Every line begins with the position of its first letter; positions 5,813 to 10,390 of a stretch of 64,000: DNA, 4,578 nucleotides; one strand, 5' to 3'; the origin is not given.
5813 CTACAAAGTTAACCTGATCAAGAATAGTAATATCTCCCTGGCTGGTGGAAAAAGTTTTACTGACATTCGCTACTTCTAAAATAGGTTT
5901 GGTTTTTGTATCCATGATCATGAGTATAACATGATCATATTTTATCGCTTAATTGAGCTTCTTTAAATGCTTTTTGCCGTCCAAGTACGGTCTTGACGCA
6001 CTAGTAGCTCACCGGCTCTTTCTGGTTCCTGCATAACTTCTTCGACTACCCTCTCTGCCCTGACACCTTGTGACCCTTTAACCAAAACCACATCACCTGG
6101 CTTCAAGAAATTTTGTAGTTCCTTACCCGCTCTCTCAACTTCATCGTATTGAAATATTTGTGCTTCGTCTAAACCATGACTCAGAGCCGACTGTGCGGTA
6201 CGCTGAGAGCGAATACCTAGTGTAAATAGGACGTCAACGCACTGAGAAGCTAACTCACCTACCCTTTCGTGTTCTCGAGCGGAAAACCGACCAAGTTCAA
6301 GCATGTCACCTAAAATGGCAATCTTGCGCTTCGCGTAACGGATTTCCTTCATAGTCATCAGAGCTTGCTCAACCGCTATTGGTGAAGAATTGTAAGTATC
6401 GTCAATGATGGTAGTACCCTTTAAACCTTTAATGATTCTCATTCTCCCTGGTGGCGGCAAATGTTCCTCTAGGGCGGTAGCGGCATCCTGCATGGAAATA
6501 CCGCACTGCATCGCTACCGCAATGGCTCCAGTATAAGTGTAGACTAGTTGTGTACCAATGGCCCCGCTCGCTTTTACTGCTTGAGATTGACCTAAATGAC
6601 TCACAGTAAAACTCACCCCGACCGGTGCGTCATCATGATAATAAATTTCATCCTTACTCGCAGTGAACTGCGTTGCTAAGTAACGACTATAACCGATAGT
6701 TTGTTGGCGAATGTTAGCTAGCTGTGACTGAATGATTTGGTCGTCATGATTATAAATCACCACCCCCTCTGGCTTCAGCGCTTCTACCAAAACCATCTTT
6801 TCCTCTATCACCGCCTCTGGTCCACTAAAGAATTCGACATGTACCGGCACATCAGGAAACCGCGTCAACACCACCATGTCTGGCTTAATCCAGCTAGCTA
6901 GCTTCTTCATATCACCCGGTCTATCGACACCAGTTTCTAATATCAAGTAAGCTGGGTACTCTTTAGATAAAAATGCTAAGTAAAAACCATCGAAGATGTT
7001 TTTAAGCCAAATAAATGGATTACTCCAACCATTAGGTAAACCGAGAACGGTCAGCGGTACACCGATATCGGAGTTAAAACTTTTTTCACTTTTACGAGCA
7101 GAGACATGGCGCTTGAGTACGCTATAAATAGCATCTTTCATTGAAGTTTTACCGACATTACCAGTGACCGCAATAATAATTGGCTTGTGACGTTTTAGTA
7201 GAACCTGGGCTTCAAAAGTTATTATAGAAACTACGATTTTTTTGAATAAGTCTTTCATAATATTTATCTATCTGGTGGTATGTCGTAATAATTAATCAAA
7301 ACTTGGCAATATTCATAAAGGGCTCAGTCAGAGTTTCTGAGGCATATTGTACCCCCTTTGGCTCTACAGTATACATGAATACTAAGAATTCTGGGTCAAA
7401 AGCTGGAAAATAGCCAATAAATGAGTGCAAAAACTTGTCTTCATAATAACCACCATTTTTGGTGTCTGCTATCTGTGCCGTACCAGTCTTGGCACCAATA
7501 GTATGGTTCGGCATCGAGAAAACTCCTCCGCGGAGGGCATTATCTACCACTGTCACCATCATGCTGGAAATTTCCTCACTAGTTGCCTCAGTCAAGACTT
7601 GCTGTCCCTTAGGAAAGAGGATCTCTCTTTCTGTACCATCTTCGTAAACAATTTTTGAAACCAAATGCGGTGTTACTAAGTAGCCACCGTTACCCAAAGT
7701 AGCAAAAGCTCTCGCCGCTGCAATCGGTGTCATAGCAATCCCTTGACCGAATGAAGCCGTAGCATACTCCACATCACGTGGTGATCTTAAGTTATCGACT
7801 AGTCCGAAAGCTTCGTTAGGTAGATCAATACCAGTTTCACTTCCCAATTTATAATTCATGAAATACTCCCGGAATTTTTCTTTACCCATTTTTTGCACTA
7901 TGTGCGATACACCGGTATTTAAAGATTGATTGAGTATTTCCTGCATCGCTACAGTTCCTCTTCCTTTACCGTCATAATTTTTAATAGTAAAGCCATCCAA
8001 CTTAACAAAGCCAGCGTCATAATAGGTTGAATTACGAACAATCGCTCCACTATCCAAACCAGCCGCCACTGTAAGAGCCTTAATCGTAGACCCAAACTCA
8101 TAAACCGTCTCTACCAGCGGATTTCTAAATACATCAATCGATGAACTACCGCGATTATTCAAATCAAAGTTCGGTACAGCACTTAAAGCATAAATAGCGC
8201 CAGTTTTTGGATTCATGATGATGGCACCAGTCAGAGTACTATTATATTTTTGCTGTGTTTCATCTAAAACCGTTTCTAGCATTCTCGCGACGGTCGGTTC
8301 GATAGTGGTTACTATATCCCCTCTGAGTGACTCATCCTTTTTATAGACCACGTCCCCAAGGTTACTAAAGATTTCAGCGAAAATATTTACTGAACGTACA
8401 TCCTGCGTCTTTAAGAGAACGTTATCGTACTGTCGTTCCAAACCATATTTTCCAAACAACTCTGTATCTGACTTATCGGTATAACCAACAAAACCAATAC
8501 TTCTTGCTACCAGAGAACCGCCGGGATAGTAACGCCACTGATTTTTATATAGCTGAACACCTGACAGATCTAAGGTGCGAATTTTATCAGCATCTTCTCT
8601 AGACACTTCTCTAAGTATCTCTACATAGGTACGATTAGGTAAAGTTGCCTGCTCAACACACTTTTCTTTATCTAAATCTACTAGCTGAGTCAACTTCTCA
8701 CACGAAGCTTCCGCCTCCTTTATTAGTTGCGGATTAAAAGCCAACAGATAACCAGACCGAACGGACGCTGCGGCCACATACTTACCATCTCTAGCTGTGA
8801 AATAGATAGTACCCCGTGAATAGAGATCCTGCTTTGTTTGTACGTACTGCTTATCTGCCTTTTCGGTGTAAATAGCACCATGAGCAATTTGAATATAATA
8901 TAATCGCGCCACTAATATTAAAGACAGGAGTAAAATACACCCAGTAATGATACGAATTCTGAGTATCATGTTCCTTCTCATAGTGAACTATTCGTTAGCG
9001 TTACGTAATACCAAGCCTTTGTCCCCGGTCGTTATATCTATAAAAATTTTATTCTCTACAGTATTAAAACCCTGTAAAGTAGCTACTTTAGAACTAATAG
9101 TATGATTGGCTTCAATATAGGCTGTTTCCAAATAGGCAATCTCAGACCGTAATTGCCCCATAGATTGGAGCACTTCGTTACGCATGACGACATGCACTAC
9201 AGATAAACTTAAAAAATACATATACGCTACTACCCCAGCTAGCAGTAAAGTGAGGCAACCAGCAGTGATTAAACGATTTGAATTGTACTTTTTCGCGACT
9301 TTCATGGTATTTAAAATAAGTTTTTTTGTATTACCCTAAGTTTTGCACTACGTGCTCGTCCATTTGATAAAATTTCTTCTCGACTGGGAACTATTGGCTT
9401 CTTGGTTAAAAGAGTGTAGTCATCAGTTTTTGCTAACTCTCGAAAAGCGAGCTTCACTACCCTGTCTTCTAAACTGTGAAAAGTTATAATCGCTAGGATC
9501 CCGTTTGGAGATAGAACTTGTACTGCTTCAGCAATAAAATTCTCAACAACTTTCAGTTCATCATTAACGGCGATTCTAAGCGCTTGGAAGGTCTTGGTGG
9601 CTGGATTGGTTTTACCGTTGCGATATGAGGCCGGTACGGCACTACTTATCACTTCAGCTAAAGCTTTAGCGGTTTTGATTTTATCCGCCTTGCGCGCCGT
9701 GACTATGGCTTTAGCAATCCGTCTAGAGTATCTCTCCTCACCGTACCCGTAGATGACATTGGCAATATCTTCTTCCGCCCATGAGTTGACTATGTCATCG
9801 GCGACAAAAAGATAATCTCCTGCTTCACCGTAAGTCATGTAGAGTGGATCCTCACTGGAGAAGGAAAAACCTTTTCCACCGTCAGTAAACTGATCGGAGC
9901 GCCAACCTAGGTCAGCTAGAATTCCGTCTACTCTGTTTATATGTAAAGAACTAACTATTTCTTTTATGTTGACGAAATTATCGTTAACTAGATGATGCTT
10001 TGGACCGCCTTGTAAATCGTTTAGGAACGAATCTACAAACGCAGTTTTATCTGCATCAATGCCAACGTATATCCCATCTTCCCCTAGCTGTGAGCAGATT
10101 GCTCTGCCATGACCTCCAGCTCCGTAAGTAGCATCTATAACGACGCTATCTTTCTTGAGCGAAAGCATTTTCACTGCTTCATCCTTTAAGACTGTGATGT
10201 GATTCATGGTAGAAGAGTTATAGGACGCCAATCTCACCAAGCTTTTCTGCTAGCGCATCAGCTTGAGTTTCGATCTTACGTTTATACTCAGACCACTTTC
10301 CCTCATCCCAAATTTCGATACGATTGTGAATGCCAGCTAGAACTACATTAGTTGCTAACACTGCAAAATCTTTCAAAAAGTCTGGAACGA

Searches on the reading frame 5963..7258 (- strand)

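Call 40: search_protein_families(library=pfam, proteins=[window:5963-7258:-], max_evalue=0.001)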
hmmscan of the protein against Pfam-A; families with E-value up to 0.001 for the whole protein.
window:5963-7258:- (431 aa): 2 families
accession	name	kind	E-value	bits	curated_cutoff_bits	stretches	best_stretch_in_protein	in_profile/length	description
PF02875.26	Mur_ligase_C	-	3.5e-20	73.5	28.4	1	271-396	1-126/127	Mur ligase, glutamate ligase domain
PF08245.18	Mur_ligase_M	-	3.8e-19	69.9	24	1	95-249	50-200/200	Mur ligase middle domain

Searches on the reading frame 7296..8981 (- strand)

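Call 40: search_protein_families(library=pfam, proteins=[window:7296-8981:-], max_evalue=0.001)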
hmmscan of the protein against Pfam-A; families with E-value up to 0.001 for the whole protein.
window:7296-8981:- (561 aa): 2 families
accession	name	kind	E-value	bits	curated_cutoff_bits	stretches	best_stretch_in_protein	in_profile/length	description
PF00905.27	Transpeptidase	-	4.9e-65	220.1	22.1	1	252-556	2-294/299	Penicillin binding protein transpeptidase domain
PF03717.20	PBP_dimer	-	8.9e-13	49.5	24.4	1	55-197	5-166/180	Penicillin-binding Protein dimerisation domain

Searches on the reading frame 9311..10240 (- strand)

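Call 40: search_protein_families(library=pfam, proteins=[window:9311-10240:-], max_evalue=0.001)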
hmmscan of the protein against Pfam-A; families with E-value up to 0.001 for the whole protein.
window:9311-10240:- (309 aa): 1 family
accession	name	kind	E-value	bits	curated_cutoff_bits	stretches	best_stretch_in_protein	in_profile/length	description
PF01795.25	Methyltransf_5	-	1e-90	304.8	27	1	12-306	2-308/309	MraW methylase family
